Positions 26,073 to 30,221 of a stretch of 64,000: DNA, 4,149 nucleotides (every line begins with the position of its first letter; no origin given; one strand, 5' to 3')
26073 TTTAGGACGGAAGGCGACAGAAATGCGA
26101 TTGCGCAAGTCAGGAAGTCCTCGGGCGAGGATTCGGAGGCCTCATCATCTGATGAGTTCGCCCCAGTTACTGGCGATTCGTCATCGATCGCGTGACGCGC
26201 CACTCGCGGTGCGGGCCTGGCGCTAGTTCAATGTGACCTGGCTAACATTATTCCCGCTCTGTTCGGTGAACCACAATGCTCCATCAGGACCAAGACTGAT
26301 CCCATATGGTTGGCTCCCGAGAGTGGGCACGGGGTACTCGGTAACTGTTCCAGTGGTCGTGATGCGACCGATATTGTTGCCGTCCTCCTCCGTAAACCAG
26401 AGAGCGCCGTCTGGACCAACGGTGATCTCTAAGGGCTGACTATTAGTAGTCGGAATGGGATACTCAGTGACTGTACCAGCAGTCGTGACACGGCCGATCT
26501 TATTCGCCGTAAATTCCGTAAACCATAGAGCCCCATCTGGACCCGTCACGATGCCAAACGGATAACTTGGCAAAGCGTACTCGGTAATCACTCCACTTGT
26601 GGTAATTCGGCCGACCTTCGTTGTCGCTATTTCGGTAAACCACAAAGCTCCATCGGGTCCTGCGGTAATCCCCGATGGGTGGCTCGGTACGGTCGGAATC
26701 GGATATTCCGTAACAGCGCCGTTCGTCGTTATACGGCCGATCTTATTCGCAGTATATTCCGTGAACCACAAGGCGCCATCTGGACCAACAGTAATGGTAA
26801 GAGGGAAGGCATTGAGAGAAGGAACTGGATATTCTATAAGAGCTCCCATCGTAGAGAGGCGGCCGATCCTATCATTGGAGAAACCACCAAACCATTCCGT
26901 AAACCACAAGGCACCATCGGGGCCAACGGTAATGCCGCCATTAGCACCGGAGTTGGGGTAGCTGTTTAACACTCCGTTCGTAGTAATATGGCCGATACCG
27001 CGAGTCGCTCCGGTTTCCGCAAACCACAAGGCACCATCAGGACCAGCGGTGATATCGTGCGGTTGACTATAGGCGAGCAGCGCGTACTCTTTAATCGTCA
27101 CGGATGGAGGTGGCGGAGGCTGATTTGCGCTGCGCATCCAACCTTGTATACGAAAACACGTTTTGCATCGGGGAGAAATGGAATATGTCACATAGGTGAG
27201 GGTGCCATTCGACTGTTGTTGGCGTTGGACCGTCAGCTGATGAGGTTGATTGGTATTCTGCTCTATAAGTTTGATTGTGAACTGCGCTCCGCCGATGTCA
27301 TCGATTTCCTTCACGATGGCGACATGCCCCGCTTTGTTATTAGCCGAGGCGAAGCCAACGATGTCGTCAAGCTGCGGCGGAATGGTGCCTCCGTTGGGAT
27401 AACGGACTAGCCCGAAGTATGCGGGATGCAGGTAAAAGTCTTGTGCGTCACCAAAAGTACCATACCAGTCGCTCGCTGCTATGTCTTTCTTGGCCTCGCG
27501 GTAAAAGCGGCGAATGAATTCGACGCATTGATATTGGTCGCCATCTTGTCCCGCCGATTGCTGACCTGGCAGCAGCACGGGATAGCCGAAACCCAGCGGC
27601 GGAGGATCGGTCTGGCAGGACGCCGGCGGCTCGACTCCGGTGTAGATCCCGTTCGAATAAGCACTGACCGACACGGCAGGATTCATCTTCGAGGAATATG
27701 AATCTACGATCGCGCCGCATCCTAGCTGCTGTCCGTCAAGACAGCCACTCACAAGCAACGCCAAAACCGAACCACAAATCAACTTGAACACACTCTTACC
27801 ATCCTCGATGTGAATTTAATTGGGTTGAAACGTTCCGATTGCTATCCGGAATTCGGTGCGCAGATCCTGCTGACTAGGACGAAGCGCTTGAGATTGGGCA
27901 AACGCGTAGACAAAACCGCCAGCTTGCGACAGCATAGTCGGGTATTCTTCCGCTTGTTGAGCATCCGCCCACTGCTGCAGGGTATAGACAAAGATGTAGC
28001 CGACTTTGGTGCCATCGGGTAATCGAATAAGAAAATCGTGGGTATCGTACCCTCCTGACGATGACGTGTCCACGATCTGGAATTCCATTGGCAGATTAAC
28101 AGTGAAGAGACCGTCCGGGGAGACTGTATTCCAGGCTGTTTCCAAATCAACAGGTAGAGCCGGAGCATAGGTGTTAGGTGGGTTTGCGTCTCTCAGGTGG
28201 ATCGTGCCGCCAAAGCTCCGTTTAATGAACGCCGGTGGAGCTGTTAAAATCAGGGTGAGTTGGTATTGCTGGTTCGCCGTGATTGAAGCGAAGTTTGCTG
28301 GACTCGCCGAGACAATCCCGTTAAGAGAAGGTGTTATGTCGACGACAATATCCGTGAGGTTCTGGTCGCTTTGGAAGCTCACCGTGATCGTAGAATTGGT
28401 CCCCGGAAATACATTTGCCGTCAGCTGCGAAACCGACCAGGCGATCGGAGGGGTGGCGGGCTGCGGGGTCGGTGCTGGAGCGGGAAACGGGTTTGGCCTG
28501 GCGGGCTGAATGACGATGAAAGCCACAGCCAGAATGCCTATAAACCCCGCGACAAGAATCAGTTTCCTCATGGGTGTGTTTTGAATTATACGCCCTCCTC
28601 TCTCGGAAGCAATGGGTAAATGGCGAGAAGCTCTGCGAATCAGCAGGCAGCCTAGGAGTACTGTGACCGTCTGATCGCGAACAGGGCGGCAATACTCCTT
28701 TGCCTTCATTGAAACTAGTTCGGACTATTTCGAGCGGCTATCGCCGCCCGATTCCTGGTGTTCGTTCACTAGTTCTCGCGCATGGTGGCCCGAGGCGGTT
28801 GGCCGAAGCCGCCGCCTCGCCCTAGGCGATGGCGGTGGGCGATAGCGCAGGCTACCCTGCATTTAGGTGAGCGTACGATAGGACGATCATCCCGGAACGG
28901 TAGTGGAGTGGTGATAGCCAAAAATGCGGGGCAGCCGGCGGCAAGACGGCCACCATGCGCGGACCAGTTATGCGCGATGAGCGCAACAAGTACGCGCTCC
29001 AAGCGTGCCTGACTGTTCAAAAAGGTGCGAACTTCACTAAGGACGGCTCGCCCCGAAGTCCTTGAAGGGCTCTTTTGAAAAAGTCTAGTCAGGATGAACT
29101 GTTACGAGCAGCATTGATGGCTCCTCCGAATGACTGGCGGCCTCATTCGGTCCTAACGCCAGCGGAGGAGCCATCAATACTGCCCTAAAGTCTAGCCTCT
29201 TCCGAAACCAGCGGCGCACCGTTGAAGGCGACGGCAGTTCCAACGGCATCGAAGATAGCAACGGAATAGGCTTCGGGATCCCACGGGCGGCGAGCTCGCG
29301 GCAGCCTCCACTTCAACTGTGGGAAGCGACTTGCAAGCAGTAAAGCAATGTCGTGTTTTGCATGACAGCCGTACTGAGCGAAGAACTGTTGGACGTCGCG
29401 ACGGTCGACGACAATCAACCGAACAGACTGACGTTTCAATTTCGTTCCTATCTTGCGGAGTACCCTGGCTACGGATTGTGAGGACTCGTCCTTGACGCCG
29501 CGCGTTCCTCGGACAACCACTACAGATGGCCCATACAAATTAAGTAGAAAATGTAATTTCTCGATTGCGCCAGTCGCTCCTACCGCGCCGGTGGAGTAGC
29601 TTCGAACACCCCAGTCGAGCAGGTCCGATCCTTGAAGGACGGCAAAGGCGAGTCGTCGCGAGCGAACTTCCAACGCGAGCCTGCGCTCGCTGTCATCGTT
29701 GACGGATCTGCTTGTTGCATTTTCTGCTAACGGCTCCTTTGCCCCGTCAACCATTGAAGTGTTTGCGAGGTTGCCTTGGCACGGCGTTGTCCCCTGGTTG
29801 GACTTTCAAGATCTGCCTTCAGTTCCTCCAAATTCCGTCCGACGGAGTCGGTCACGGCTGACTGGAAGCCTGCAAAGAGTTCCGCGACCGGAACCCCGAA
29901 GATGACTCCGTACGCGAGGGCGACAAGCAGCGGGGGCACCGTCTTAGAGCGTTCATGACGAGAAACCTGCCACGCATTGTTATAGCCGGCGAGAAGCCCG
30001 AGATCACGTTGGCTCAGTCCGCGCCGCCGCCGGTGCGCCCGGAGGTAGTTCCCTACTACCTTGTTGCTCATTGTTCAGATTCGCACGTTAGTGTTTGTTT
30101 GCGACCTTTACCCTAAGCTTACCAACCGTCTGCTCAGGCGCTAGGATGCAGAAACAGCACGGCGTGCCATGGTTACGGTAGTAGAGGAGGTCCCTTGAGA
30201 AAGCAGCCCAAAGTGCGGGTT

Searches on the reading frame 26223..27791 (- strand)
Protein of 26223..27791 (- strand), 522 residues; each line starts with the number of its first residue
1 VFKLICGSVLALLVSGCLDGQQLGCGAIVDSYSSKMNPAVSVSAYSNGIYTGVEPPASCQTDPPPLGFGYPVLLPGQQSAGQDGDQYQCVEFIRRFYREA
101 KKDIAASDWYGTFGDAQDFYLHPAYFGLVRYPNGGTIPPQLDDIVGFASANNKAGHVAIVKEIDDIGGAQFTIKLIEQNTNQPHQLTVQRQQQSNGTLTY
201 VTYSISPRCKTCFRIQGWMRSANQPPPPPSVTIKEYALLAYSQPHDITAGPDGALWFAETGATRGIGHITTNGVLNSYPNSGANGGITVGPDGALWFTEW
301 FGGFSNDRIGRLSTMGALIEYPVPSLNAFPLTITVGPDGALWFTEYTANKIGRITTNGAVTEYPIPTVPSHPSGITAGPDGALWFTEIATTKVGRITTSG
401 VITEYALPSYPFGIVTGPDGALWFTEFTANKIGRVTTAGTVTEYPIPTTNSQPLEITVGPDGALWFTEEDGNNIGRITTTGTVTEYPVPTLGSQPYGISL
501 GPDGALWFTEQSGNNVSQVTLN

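Call 12: search_protein_families(library=pfam, max_evalue=0.001, proteins=[window:26223-27791:-])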
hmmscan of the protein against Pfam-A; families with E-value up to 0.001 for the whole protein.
window:26223-27791:- (522 aa): 6 families
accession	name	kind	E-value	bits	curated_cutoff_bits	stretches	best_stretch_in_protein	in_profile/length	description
PF24684.1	Vgb_lyase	-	1.3e-105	352.8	50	2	232-409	44-220/290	Virginiamycin B lyase family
PF05257.22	CHAP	-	1.9e-09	38.3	26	1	84-179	5-81/81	CHAP domain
PF23500.1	DUF7133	-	1.8e-07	31.3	27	0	451-466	329-344/385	Domain of unknown function (DUF7133)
PF08450.18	SGL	-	1.3e-05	25.3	26.3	0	419-511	11-104/246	SMP-30/Gluconolactonase/LRE-like region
PF21959.2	DUF6923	-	0.00022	21.5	27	0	394-521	70-203/234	Repeat of unknown function (DUF6923)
PF20067.5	SSL_N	-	0.00027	21.1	18.9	0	455-472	25-42/46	Strictosidine synthase-like, N-terminal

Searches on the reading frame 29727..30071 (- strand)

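Call 87: search_protein_families(library=pfam, max_evalue=0.01, proteins=[window:29727-30071:-])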
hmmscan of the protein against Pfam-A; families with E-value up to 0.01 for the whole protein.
window:29727-30071:- (114 aa): 2 families
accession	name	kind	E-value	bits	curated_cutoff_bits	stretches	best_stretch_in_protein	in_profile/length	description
PF13560.12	HTH_31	-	3.2e-07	31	27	1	7-65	3-61/64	Helix-turn-helix domain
PF01381.28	HTH_3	-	0.00087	19.7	23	1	10-65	1-55/55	Helix-turn-helix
